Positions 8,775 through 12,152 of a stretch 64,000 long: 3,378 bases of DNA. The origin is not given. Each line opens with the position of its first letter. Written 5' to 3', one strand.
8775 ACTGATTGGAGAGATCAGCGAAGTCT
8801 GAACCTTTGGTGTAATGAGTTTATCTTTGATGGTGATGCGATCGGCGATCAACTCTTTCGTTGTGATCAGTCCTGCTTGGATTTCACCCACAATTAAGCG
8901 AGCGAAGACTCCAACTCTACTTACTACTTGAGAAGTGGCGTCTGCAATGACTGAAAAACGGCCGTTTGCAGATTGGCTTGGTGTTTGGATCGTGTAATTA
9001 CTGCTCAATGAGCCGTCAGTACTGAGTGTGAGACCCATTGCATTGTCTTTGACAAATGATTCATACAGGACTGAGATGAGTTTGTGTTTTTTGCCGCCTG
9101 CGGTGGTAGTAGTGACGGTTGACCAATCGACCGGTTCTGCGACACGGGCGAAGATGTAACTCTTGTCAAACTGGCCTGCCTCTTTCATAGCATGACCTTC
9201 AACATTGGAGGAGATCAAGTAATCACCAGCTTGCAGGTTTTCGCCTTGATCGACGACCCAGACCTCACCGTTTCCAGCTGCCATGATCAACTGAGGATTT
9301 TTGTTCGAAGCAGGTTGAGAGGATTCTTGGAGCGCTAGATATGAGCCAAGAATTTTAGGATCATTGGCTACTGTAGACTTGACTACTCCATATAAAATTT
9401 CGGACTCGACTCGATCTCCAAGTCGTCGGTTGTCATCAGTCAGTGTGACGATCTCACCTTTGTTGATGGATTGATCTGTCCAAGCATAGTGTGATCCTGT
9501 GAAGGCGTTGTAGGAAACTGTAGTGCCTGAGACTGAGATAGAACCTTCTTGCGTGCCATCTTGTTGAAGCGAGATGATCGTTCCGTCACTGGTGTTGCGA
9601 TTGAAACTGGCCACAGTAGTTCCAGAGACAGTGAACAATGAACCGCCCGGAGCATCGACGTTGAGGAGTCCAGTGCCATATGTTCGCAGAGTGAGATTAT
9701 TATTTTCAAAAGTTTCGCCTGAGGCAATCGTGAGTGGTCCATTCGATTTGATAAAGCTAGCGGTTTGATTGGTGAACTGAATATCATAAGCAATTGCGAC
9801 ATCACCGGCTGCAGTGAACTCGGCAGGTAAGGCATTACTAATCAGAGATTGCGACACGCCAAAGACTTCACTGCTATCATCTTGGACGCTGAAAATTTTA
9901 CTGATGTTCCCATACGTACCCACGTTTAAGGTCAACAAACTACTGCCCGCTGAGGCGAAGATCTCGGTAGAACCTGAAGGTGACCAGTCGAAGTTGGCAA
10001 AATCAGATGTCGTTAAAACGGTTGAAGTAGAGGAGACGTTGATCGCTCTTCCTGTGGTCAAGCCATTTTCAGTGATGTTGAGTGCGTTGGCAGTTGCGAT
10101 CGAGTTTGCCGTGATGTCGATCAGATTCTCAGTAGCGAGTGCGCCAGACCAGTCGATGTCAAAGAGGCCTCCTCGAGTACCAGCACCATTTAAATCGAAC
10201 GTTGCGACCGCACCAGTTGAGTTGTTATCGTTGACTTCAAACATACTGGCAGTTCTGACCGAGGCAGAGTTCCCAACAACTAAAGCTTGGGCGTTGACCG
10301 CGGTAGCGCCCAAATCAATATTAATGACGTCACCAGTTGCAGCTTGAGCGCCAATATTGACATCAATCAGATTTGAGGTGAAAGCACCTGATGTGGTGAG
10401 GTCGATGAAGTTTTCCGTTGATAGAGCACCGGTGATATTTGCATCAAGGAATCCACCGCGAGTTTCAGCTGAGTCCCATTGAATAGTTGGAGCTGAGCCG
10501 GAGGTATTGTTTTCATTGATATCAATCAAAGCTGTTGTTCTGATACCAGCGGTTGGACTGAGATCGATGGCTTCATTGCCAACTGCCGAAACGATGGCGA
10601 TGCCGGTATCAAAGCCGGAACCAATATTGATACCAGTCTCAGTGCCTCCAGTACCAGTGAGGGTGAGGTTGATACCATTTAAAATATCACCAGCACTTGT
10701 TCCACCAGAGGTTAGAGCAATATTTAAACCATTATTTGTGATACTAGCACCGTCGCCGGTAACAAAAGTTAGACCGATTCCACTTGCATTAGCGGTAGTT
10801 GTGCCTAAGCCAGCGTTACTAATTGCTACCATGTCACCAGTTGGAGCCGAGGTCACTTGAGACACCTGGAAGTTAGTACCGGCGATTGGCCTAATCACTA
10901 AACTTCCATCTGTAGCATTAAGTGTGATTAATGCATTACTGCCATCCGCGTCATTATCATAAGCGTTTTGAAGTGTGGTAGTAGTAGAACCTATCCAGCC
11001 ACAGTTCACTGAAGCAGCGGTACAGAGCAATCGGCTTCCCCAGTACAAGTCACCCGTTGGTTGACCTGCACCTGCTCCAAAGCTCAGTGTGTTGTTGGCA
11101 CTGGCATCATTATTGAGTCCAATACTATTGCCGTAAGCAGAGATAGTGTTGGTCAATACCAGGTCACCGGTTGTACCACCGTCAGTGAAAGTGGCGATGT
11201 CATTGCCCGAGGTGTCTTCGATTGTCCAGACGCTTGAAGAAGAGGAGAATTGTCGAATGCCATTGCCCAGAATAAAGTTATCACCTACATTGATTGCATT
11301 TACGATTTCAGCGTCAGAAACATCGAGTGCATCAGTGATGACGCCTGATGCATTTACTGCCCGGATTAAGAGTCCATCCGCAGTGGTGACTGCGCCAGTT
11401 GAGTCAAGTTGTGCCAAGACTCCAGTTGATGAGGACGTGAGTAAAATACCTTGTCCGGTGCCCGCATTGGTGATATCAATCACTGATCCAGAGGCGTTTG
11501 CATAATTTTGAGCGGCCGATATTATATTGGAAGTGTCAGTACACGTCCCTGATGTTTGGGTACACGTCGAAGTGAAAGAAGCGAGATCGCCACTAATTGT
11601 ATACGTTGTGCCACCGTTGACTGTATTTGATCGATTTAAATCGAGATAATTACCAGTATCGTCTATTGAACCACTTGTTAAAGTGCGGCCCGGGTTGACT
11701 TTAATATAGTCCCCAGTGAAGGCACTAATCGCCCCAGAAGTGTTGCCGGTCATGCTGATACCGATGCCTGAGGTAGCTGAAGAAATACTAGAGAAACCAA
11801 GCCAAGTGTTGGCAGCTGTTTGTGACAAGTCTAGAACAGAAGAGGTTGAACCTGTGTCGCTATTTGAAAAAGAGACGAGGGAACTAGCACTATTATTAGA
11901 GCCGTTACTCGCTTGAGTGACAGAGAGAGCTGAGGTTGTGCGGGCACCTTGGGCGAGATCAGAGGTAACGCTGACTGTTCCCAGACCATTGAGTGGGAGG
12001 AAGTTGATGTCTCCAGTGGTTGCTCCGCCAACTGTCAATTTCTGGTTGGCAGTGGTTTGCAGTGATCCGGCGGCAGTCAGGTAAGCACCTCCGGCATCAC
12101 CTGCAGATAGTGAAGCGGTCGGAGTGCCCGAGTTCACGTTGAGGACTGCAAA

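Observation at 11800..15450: Four near-identical ~910-nt tandem coding repeats inside the giant gene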

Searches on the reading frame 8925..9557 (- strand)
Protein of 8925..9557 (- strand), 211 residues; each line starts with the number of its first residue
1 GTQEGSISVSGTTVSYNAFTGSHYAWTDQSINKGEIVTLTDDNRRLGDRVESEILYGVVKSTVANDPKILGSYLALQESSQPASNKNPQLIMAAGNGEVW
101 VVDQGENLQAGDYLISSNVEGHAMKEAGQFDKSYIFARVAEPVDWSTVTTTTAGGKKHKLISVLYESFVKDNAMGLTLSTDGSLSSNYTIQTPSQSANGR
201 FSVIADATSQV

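Call 77: search_protein_families(library=pfam, alignment_id=A3, max_evalue=0.01)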
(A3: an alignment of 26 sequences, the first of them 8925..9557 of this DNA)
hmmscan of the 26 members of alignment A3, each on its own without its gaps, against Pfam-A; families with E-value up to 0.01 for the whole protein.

A. member 1, window:8925-9557:- (211 aa): 0 families

B. families by the number of members that match (of 26 scanned): 5 families
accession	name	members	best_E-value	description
PF11962.13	Peptidase_G2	12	4.9e-10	Peptidase_G2, IMC autoproteolytic cleavage domain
PF23982.2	XM1_gp53_minor_capsid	4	0.00031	XM1 gp53 minor capsid protein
PF02872.23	5_nucleotid_C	1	0.0045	5'-nucleotidase, C-terminal domain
PF00179.31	UQ_con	1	0.0067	Ubiquitin-conjugating enzyme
PF09956.15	Phage_cement_2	1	0.0069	Phage cement protein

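Call 78: search_solved_structures(query=A3, max_evalue=1, show_alignments=1)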
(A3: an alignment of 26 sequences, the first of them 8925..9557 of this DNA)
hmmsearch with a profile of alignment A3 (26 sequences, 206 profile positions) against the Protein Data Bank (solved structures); distinct sequences matched with E-value up to 1: 5.
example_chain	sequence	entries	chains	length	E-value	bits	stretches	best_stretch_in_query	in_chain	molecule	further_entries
6qz9_A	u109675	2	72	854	1.9e-08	37.2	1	20-84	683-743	Pre-neck appendage protein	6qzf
3gqh_A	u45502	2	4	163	2.1e-08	37.1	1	29-85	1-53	Preneck appendage protein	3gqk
3suc_A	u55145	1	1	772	6.6e-07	32.2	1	20-84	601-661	Preneck appendage protein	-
28nb_A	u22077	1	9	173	8e-07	31.9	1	26-84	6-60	chaperon domain D4 for tailspike protein Dpo31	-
6qyy_A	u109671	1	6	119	0.19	14.4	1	107-144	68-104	Capsid fiber protein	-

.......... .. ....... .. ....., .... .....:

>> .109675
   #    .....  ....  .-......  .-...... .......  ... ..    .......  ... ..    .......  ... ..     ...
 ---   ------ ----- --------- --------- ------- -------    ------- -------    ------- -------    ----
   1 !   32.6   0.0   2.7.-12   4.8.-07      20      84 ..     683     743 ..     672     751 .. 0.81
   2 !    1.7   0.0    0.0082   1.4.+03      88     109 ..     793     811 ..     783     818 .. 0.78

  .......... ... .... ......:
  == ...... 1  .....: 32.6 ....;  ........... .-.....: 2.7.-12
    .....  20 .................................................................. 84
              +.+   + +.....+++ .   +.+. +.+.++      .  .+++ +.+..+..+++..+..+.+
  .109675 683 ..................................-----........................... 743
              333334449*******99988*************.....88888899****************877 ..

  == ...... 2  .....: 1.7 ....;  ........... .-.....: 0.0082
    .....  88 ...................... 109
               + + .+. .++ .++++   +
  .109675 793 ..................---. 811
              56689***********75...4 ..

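Call 82: predict_structure(alignment_id=A3)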
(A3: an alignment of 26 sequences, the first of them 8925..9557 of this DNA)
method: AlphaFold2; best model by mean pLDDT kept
length: 211 residues; sequences in the alignment: 26
mean_pLDDT: 78.7   pTM: 0.72
mean pLDDT of the five models: 78.7, 78.1, 77.7, 77.6, 76.9
residues with pLDDT >= 90: 110; 70-90: 35; 50-70: 21; < 50: 45
segments of 3 or more residues with pLDDT < 50: 1-20, 81-83, 189-193, 195-211
pLDDT, mean of each block of 10 residues (from residue 1): 38 41 82 96 77 86 97 79 66 94 98 98 95 96 98 98 95 74 63 44 41 36
secondary structure, 60 per line:
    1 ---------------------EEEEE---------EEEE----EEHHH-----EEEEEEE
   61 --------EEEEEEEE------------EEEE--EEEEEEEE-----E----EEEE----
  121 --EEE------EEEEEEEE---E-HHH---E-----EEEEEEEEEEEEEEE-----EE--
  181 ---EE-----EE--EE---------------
elements in order: E22-26 E36-39 E54-60 E69-76 E89-92 E95-102 E113-116 E123-125 E132-139 E157-171

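Call 84: fold_search(model_id=the predicted structure, library=pdb)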
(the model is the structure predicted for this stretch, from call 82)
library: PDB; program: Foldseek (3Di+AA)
matches with E <= 10: 336; with E <= 0.001: 11
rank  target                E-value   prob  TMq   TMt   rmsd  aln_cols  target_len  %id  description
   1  8pkh_FP               1.6e-04  1.00  0.38  0.49   9.5       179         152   12  Borrelia bacteriophage BB1 procapsid, fivefold-symmetrized outer shell (released 2023-07-12)
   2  8pkh_FJ               1.9e-04  1.00  0.38  0.47   5.3       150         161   18  Borrelia bacteriophage BB1 procapsid, fivefold-symmetrized outer shell (released 2023-07-12)
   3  8pkh_DU               2.4e-04  1.00  0.37  0.47   9.8       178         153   13  Borrelia bacteriophage BB1 procapsid, fivefold-symmetrized outer shell (released 2023-07-12)
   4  8pkh_FM               3.1e-04  1.00  0.37  0.47   9.8       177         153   13  Borrelia bacteriophage BB1 procapsid, fivefold-symmetrized outer shell (released 2023-07-12)
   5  8pkh_DM               3.9e-04  1.00  0.37  0.47  10.3       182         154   14  Borrelia bacteriophage BB1 procapsid, fivefold-symmetrized outer shell (released 2023-07-12)
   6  8pkh_EI               4.8e-04  1.00  0.36  0.45  10.2       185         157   10  Borrelia bacteriophage BB1 procapsid, fivefold-symmetrized outer shell (released 2023-07-12)
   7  8pkh_FU               5.4e-04  1.00  0.36  0.46   9.7       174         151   13  Borrelia bacteriophage BB1 procapsid, fivefold-symmetrized outer shell (released 2023-07-12)
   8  8pkh_DY               6.0e-04  1.00  0.36  0.47   9.8       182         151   12  Borrelia bacteriophage BB1 procapsid, fivefold-symmetrized outer shell (released 2023-07-12)
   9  8pkh_FQ               6.0e-04  0.99  0.28  0.33  12.6       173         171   12  Borrelia bacteriophage BB1 procapsid, fivefold-symmetrized outer shell (released 2023-07-12)
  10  8pkh_DO               6.7e-04  1.00  0.35  0.45  10.3       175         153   15  Borrelia bacteriophage BB1 procapsid, fivefold-symmetrized outer shell (released 2023-07-12)
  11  8pkh_DF               8.7e-04  1.00  0.35  0.45   5.4       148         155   15  Borrelia bacteriophage BB1 procapsid, fivefold-symmetrized outer shell (released 2023-07-12)
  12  8pkh_FV               1.0e-03  1.00  0.31  0.40  10.4       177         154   11  Borrelia bacteriophage BB1 procapsid, fivefold-symmetrized outer shell (released 2023-07-12)
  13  8pkh_FX               1.1e-03  1.00  0.36  0.48   9.5       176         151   12  Borrelia bacteriophage BB1 procapsid, fivefold-symmetrized outer shell (released 2023-07-12)
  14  8pkh_FY               1.4e-03  1.00  0.37  0.49   9.5       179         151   11  Borrelia bacteriophage BB1 procapsid, fivefold-symmetrized outer shell (released 2023-07-12)
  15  8pkh_EJ               1.4e-03  1.00  0.36  0.44  10.3       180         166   11  Borrelia bacteriophage BB1 procapsid, fivefold-symmetrized outer shell (released 2023-07-12)
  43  3gqh_A                4.9e-02  0.80  0.31  0.39  19.2       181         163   14  Crystal Structure of the Bacteriophage phi29 gene product 12 C-terminal fragment (released 2009-05-26)
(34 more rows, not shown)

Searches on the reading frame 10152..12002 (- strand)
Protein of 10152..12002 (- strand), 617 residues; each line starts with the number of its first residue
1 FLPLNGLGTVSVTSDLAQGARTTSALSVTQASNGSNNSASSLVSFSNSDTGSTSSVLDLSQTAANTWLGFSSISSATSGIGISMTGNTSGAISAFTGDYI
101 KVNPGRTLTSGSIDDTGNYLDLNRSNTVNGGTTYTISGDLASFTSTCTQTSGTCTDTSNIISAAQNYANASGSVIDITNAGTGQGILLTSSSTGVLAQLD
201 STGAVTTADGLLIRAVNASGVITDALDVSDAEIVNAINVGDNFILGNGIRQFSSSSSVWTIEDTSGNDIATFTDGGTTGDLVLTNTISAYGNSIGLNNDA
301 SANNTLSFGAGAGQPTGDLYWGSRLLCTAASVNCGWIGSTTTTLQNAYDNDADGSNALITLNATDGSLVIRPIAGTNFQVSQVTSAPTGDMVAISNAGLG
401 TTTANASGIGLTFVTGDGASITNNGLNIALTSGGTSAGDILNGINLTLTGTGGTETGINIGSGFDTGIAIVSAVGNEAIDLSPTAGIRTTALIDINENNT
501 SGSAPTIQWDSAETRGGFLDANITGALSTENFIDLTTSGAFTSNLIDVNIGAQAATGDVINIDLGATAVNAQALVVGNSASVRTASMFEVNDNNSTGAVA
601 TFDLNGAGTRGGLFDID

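Call 35: search_protein_families(library=pfam, proteins=[window:10152-12002:-], max_evalue=5)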
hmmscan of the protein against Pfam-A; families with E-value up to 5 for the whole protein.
window:10152-12002:- (617 aa): 1 family
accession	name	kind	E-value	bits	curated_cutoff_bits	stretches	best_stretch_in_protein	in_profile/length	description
PF25162.1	DUF7827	-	0.93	10.1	27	1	553-600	17-64/120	Domain of unknown function (DUF7827)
